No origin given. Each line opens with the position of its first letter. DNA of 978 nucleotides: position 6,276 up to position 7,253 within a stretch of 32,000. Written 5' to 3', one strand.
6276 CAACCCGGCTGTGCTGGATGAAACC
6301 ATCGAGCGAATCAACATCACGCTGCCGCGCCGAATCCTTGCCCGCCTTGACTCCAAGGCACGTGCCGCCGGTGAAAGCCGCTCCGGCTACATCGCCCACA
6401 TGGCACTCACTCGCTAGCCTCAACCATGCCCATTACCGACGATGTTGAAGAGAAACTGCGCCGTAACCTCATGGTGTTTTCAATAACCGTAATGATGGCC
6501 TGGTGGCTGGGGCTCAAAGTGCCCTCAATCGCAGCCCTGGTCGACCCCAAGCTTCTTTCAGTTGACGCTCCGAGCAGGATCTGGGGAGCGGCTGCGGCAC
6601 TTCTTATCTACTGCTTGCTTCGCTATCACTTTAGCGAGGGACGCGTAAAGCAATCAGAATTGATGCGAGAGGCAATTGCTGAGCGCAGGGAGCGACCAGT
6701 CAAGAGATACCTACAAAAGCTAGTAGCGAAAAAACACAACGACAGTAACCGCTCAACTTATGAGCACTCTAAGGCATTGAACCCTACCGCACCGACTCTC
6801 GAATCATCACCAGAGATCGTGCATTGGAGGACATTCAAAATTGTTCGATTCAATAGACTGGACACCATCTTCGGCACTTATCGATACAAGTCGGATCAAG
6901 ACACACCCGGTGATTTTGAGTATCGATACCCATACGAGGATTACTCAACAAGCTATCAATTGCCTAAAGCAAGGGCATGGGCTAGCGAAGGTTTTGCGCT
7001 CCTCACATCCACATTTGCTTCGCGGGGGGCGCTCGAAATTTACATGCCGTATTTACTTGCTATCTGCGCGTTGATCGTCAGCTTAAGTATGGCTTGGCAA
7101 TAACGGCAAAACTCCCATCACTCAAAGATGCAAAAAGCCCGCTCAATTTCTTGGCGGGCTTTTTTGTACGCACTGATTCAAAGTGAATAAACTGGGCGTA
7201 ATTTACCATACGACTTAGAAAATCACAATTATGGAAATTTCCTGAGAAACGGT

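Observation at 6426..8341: AT-rich cargo pair: 3-TM protein plus a HEPN (R-x5-H) / AbiJ-NTD-like protein, a candidate uncharacterised abortive-infection module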

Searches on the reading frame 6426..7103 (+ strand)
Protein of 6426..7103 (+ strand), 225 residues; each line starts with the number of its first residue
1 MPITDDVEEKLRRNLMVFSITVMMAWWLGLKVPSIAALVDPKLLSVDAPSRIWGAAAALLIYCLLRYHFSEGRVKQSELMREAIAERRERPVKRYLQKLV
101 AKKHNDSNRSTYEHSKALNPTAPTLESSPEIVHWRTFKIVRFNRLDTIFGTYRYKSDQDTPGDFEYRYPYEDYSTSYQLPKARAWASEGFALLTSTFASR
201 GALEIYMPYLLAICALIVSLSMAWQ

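Call 3: search_protein_families(library=pfam, proteins=[window:6426-7103:+], max_evalue=0.1)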
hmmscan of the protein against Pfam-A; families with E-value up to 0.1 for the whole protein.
window:6426-7103:+ (225 aa): 0 families

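Call 4: search_protein_families(library=padloc, proteins=[window:6426-7103:+], max_evalue=1)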
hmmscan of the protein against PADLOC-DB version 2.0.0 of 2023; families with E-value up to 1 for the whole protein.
window:6426-7103:+ (225 aa): 1 family
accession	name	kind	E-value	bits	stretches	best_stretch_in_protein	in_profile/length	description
PDLC03109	Specificity_I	-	0.008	12.7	1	77-140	239-303/591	Type I specificity subunit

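Call 6: search_protein_families(library=ncbifam, proteins=[window:6426-7103:+], max_evalue=0.1)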
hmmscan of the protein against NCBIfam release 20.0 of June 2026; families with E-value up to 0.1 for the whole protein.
window:6426-7103:+ (225 aa): 0 families

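Call 7: search_protein_families(library=phrogs, proteins=[window:6426-7103:+], max_evalue=0.01)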
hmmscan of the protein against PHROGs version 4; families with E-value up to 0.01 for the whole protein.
window:6426-7103:+ (225 aa): 0 families

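Call 11: search_solved_structures(query=window:6426-7103:+, max_evalue=10)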
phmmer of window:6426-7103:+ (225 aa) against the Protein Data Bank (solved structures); distinct sequences matched with E-value up to 10: 0.

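Call 12: find_homologous_proteins(query=window:6426-7103:+)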
Query window:6426-7103:+ (225 aa): 1 proteins with E <= 0.001 among 1486 candidates.
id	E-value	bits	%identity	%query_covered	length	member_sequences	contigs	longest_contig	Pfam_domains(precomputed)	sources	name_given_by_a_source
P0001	4.1e-147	506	100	100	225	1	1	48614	-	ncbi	-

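Call 18: find_encoding_contigs(protein=window:6426-7103:+, flank=10000, max_places=3)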
Protein window:6426-7103:+ (225 aa): no gene with exactly this product is on record in the collection.

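Call 25: search_protein_representatives(protein=window:6426-7103:+)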
Query: 225 residues. Proteins with E-value up to 0.001 (for the whole library): 156; up to 1e-10: 15; up to 1e-30: 1. The best 150 are listed.
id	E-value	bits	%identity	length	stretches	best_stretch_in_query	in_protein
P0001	1.3e-147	505.6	100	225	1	1-225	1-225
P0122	5.1e-21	91.8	33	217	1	5-220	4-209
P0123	3.3e-20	89.1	33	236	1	4-219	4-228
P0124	1.3e-19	87.2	35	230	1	5-219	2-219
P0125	5.1e-19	85.2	39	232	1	4-216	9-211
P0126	3.2e-17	79.4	33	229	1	5-216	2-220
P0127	9.5e-17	77.8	29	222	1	4-218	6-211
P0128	8.1e-15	71.5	37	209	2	5-99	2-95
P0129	5.5e-14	68.8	32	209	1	5-218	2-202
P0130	8.0e-14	68.2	34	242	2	5-101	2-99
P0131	1.1e-13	67.8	28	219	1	5-221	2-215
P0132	1.3e-13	67.6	30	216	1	3-221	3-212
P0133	1.5e-13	67.3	31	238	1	5-219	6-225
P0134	5.3e-12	62.3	30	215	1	5-224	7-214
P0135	5.8e-12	62.2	31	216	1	18-220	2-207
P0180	7.6e-06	42.2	46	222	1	5-79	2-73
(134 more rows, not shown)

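Call 29: find_homologous_proteins(query=A2)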
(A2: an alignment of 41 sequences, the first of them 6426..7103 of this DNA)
Query A2 (41 sequences) (225 aa, profile of the alignment): 38 proteins with E <= 0.001 among 8000 candidates.
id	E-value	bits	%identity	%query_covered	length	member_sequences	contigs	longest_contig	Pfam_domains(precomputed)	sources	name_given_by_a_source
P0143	6.2e-61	224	37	47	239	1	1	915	-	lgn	-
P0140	1.4e-59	220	24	96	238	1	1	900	-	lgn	-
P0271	1.8e-59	220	37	47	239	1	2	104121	-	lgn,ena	-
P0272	3.1e-58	216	39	42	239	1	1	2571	-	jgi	jgi:hypothetical protein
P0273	4.9e-58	215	32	47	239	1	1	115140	-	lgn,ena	-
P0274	7.8e-57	211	32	47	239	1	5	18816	-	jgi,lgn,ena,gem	-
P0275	3.1e-55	206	32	57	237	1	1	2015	-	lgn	-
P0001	7.8e-55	205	100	100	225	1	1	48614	-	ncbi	-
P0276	8.3e-55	204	33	44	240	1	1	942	-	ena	-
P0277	1.3e-54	204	31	47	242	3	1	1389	-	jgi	-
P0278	1.3e-54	204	37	47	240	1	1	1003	-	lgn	-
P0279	1.3e-54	204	35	47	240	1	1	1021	-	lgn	-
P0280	1.9e-54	203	24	96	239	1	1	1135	-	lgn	-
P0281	2.6e-54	203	35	48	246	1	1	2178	-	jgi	jgi:hypothetical protein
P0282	7.3e-54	201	33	43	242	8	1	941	-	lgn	-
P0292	1.0e-38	152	26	43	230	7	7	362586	-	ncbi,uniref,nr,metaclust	ncbi:hypothetical protein [Burkholderia glumae]|uniref:SMODS-associating 2TM beta-strand rich effect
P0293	1.2e-37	148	26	42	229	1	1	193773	-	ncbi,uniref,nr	ncbi:hypothetical protein GIY62_34820 (plasmid) [Burkholderia plantarii]|uniref:hypothetical protein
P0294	7.0e-37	146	32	48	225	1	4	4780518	-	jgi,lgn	jgi:hypothetical protein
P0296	2.4e-36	144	25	96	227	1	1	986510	-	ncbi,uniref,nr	ncbi:hypothetical protein J2W49_000183 [Hydrogenophaga palleronii]|uniref:Uncharacterized protein n=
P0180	1.1e-25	109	39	43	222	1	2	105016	-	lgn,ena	-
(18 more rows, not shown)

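Call 31: search_protein_families(library=pfam, alignment_id=A2, max_evalue=1)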
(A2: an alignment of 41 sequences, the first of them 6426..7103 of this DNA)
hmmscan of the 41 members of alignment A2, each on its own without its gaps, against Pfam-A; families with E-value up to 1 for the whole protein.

A. member 1, window:6426-7103:+ (225 aa): 0 families

B. families by the number of members that match (of 41 scanned): 32 families (the first 25 are shown)
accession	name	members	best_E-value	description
PF22268.1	DUF6954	2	0.0014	Family of unknown function (DUF6954)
PF00285.26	Citrate_synt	1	0.0049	Citrate synthase, C-terminal domain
PF13493.11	DUF4118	1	0.0063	Domain of unknown function (DUF4118)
PF03631.20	Virul_fac_BrkB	1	0.0063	Virulence factor BrkB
PF11045.13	YbjM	1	0.0077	Putative inner membrane protein of Enterobacteriaceae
PF22422.2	MGH1-like_GH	1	0.018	Mannosylglycerate hydrolase MGH1-like glycoside hydrolase domain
PF10841.13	DUF2644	1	0.018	Protein of unknown function (DUF2644)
PF06197.19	DUF998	1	0.025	Protein of unknown function (DUF998)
PF04341.17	DUF485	1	0.031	Protein of unknown function, DUF485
PF16387.11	DUF4996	1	0.032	Domain of unknown function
PF06271.18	RDD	1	0.047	RDD family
PF11014.13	DUF2852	1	0.067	Protein of unknown function (DUF2852)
PF17224.9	DUF5300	1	0.084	Domain of unknown function (DUF5300)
PF02984.24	Cyclin_C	1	0.1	Cyclin, C-terminal domain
PF10960.13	Holin_BhlA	1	0.11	BhlA holin family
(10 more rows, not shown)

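Call 32: find_encoding_contigs(protein=P0292, flank=6000, max_places=4)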
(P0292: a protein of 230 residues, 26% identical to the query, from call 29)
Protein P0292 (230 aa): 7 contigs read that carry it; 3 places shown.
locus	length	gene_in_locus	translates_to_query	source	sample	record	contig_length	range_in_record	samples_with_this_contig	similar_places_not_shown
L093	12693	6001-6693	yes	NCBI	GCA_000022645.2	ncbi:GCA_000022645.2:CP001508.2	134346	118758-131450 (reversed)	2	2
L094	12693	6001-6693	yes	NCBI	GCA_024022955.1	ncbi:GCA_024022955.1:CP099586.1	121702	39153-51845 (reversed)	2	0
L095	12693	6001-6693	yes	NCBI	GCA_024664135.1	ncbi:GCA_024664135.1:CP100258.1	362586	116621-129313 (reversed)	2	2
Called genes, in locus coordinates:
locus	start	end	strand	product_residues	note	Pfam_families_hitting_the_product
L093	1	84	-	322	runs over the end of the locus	-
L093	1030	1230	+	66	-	-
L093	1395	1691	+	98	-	-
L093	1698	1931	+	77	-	-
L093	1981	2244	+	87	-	-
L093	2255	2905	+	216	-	-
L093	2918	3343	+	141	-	-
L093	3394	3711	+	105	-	-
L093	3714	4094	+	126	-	-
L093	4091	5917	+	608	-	PF12482:DUF3701, PF00589:Phage_integrase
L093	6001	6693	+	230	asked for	-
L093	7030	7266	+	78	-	PF04014:MazE_antitoxin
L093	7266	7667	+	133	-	PF01850:PIN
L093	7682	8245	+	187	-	-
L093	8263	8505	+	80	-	-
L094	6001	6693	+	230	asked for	-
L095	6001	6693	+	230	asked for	-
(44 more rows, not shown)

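Call 33: find_encoding_contigs(protein=P0271, flank=6000, max_places=3)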
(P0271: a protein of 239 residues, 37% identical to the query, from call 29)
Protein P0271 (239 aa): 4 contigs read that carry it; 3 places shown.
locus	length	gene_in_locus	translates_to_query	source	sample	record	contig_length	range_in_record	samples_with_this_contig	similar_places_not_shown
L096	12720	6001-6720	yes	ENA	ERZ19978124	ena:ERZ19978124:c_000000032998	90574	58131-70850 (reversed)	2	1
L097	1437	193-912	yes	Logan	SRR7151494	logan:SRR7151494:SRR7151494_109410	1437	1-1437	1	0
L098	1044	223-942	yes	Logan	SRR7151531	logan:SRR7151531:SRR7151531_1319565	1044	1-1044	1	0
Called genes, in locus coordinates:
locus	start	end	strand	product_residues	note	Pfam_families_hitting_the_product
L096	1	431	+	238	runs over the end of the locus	PF00902:TatC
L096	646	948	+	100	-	PF05973:Gp49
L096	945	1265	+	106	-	PF13744:HTH_37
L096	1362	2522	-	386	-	PF00089:Trypsin, PF13365:Trypsin_2, PF00595:PDZ, PF13180:PDZ_2, PF17820:PDZ_6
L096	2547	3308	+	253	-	PF01784:DUF34_NIF3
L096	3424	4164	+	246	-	PF07195:FliD_C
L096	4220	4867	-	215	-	-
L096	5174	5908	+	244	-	PF01209:Ubie_methyltran, PF13489:Methyltransf_23, PF13847:Methyltransf_31, PF08241:Methyltransf_11, PF08242:Methyltransf_12, PF13649:Methyltransf_25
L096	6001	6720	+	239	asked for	-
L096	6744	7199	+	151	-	PF04074:DUF386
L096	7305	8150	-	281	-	PF01171:ATP_bind_3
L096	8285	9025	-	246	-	PF00106:adh_short, PF08659:KR (weak), PF23441:SDR, PF13561:adh_short_C2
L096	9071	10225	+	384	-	PF02636:Methyltransf_28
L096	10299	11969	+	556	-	PF06418:CTP_synth_N, PF00117:GATase, PF07722:Peptidase_C26 (weak)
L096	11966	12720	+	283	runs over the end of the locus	PF00793:DAHP_synth_1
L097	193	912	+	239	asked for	-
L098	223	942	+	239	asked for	-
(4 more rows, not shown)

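Call 44: find_encoding_contigs(protein=P0296, flank=5000, max_places=2)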
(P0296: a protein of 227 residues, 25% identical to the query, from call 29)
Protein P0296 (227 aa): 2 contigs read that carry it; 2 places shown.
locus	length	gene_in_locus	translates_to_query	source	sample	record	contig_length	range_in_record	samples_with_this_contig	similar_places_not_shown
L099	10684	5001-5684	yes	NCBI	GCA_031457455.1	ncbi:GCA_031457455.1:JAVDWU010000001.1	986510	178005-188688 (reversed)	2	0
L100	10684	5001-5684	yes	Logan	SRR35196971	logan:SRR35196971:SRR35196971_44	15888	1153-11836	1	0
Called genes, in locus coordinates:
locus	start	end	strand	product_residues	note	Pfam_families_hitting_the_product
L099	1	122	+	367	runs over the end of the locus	PF03462:PCRF, PF00472:RF-1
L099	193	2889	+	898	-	PF17900:Peptidase_M1_N, PF01433:Peptidase_M1, PF11940:DUF3458, PF17432:DUF3458_C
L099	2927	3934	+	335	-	PF00316:FBPase, PF18913:FBPase_C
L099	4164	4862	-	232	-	-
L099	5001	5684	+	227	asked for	-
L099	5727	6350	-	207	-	PF00188:CAP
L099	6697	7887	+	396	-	PF00072:Response_reg, PF00512:HisKA, PF02518:HATPase_c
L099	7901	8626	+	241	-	PF00072:Response_reg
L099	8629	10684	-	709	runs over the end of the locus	PF13426:PAS_9 (weak), PF00512:HisKA, PF02518:HATPase_c, PF00072:Response_reg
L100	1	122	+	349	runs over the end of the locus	PF03462:PCRF, PF00472:RF-1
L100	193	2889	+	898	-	PF17900:Peptidase_M1_N, PF01433:Peptidase_M1, PF11940:DUF3458, PF17432:DUF3458_C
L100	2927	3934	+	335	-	PF00316:FBPase, PF18913:FBPase_C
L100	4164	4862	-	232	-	-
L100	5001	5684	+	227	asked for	-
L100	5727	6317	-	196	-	PF00188:CAP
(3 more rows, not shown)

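Call 45: find_encoding_contigs(protein=P0294, flank=5000, max_places=2)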
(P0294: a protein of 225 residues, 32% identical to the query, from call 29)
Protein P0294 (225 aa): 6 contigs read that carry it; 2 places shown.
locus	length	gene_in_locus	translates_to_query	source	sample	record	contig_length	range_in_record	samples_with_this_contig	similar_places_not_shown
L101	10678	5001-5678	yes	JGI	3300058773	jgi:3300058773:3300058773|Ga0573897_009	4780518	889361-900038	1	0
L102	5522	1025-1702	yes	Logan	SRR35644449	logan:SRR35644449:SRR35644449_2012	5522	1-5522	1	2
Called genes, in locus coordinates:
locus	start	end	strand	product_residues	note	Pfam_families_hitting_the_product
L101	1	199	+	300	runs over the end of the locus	PF03462:PCRF, PF00472:RF-1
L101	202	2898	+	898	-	PF17900:Peptidase_M1_N, PF01433:Peptidase_M1, PF11940:DUF3458, PF17432:DUF3458_C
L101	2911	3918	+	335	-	PF00316:FBPase, PF18913:FBPase_C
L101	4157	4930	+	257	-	-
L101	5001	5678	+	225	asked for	-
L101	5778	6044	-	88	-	-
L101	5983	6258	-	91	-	-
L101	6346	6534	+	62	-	PF20106:DUF6496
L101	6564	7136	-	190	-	PF00857:Isochorismatase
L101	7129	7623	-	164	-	PF20730:YetF_N (weak), PF04239:DUF421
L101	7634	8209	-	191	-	PF00072:Response_reg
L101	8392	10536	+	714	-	PF02743:dCache_1, PF22588:dCache_1_like, PF00512:HisKA (weak), PF02518:HATPase_c, PF00072:Response_reg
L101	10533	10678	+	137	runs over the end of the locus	-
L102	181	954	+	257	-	-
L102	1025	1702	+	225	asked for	-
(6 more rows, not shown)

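Call 46: find_encoding_contigs(protein=P0180, flank=5000, max_places=2)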
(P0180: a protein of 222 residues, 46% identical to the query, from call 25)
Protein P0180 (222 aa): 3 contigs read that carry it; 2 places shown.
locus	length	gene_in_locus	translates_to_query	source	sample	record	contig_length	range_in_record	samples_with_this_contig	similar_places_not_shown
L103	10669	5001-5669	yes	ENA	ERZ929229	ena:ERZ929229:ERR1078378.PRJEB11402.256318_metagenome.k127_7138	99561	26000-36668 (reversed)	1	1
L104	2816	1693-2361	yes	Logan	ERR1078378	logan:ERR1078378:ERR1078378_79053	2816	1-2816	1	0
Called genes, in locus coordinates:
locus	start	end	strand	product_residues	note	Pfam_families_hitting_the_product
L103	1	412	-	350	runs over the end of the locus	-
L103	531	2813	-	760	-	PF16510:P22_portal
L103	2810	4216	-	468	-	PF03237:Terminase_6N, PF17289:Terminase_6C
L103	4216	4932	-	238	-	PF03592:Terminase_2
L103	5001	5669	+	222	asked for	-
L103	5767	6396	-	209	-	-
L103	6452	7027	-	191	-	-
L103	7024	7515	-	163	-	PF05866:RusA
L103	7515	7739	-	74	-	-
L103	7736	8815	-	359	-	-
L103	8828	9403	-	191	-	-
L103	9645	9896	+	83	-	-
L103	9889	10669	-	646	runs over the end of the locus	PF00145:DNA_methylase (weak)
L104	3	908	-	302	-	?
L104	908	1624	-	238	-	PF03592:Terminase_2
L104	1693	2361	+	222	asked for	-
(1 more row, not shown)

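Call 47: find_encoding_contigs(protein=P0273, flank=5000, max_places=2)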
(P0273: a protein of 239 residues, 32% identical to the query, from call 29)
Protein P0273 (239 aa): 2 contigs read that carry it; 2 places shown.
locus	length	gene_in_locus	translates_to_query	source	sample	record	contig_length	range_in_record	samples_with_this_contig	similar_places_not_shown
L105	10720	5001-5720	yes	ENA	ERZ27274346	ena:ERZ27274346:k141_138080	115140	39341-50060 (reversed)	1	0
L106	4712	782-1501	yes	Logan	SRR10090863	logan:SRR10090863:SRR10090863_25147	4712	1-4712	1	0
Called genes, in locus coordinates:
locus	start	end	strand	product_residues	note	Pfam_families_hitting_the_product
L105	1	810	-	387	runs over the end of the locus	PF00089:Trypsin, PF13365:Trypsin_2, PF00595:PDZ, PF13180:PDZ_2, PF17820:PDZ_6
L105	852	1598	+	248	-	PF01784:DUF34_NIF3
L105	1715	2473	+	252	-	PF07195:FliD_C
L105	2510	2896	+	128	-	PF03646:FlaG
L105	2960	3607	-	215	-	-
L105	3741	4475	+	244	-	PF01209:Ubie_methyltran, PF13489:Methyltransf_23, PF13847:Methyltransf_31, PF08241:Methyltransf_11, PF08242:Methyltransf_12, PF13649:Methyltransf_25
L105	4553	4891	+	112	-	PF01541:GIY-YIG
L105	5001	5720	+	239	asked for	-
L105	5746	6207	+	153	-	PF04074:DUF386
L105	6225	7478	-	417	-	-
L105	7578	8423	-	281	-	PF01171:ATP_bind_3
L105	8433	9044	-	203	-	PF00106:adh_short, PF13561:adh_short_C2, PF23441:SDR (weak)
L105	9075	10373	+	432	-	PF02636:Methyltransf_28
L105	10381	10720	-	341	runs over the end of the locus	PF00072:Response_reg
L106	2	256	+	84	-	?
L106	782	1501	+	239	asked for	-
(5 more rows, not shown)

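Call 48: predict_structure(alignment_id=A2)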
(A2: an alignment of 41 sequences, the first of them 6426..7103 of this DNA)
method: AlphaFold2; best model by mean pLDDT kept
length: 225 residues; sequences in the alignment: 41
mean_pLDDT: 81.5   pTM: 0.72
mean pLDDT of the five models: 81.5, 80.4, 80.4, 79.6, 79.5
residues with pLDDT >= 90: 97; 70-90: 70; 50-70: 45; < 50: 13
segments of 3 or more residues with pLDDT < 50: 123-133
pLDDT, mean of each block of 10 residues (from residue 1): 86 97 94 74 74 95 97 94 90 87 86 72 43 54 56 64 74 76 90 91 94 98 94
secondary structure, 60 per line:
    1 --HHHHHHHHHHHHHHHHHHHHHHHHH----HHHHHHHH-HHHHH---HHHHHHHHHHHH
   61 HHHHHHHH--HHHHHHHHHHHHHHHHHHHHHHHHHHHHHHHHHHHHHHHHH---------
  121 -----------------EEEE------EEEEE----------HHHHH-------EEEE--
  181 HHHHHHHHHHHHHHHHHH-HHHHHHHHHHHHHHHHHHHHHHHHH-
elements in order: H3-27 H32-39 H41-45 H49-68 H71-111 E138-141 E148-152 H163-167 E175-178 H181-198 H200-224
